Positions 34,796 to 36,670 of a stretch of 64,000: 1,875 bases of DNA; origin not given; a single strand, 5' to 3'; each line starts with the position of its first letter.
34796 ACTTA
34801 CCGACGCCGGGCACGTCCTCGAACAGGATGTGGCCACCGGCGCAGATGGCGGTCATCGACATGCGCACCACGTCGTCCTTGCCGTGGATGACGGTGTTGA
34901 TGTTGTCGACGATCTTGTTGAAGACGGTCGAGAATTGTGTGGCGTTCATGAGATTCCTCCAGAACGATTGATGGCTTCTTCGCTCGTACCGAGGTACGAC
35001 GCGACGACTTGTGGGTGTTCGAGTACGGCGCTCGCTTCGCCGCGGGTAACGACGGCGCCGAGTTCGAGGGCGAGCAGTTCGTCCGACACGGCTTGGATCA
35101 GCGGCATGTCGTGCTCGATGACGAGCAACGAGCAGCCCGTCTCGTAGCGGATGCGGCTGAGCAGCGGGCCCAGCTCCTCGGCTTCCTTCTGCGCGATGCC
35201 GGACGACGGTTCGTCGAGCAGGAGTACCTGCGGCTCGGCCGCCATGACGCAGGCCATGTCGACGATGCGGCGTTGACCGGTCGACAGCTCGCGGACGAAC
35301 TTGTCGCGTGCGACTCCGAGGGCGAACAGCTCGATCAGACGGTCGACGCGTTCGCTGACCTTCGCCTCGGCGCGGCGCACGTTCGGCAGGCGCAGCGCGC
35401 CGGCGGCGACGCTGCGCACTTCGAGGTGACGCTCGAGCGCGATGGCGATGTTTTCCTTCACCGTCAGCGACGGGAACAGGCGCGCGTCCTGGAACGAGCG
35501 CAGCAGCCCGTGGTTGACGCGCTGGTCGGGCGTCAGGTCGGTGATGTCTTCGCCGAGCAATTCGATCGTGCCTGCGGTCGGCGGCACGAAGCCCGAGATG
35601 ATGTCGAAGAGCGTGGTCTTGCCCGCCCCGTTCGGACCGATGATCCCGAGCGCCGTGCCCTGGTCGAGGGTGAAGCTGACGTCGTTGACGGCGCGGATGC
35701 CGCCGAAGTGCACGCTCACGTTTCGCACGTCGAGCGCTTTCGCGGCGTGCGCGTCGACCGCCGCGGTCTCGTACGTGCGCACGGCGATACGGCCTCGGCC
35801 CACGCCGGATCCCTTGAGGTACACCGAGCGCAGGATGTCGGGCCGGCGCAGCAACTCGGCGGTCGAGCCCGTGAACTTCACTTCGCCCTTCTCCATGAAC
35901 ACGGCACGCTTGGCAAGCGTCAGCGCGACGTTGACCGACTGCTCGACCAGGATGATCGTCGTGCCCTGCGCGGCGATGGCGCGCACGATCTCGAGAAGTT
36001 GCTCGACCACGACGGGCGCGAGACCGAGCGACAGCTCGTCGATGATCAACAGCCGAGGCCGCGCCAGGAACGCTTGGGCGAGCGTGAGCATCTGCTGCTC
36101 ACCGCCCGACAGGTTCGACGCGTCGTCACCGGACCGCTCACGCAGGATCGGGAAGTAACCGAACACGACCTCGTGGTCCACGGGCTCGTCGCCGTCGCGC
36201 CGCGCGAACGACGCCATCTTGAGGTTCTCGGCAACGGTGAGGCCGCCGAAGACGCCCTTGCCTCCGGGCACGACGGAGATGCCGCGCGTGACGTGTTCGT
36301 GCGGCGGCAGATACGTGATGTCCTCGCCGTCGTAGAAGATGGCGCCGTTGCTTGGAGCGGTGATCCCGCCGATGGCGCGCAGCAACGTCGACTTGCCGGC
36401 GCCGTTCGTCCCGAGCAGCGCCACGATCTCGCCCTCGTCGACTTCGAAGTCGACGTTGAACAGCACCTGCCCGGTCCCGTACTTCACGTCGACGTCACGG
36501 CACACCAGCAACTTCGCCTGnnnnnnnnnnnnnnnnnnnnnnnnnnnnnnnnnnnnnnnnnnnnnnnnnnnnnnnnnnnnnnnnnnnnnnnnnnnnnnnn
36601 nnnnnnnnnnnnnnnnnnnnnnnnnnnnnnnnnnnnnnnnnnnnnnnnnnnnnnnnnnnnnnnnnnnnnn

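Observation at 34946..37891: One 981-aa polypeptide combining a complete MFS transporter domain with two ABC ATPase domains (LivF-like then LivG-like)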

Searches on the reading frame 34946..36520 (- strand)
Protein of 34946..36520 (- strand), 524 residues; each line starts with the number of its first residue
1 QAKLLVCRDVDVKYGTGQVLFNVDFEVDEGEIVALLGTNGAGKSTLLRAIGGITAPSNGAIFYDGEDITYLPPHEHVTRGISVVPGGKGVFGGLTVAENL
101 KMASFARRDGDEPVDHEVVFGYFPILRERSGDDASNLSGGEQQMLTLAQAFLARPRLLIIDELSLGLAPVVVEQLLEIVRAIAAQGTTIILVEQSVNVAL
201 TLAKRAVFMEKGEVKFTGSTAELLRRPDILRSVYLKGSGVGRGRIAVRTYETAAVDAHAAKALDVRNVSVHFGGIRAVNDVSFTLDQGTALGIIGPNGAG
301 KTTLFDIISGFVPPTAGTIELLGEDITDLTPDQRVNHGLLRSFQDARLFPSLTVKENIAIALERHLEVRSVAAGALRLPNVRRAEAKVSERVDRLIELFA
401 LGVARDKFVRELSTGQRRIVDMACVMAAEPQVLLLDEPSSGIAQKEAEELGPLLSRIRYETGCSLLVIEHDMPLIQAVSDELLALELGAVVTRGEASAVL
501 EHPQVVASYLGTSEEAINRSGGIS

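Call 51: search_solved_structures(query=window:34946-36520:-, max_evalue=1e-30)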
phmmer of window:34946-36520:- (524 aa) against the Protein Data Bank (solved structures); distinct sequences matched with E-value up to 1e-30: 7.
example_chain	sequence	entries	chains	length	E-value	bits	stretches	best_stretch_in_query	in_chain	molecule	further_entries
1ji0_A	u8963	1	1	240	3.1e-51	178.1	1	7-235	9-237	ABC transporter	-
8s7v_K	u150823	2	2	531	1.4e-36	129.8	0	89-499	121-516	Glycine betaine/carnitine/choline transport ATP-binding protein OpuCA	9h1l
8j5q_D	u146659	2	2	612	5.2e-33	118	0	260-504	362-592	Uncharacterized ABC transporter ATP-binding protein Rv1281c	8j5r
8wd9_D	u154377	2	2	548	3.1e-32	115.5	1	2-504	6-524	Probable dipeptide-transport ATP-binding protein ABC transporter DppD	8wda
8j5s_D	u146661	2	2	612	3.2e-32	115.4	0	260-504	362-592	Uncharacterized ABC transporter ATP-binding protein Rv1281c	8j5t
8wdb_D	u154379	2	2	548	1.6e-31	113.1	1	2-504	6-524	Probable dipeptide-transport ATP-binding protein ABC transporter DppD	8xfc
6fn1_A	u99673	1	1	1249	9.5e-31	110.6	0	19-234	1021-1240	Human-mouse chimeric ABCB1 (ABCBHM)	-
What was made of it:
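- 35828..36514 (-): NBD1, LivF/UrtE-like ATPase, aa 460-688. Walker A is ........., the signature is LSGGEQQ, Walker B is IDE, and the switch is the LivF-type VEQS. The closest solved structure is 1ji0, E 3e-51 (call 51).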
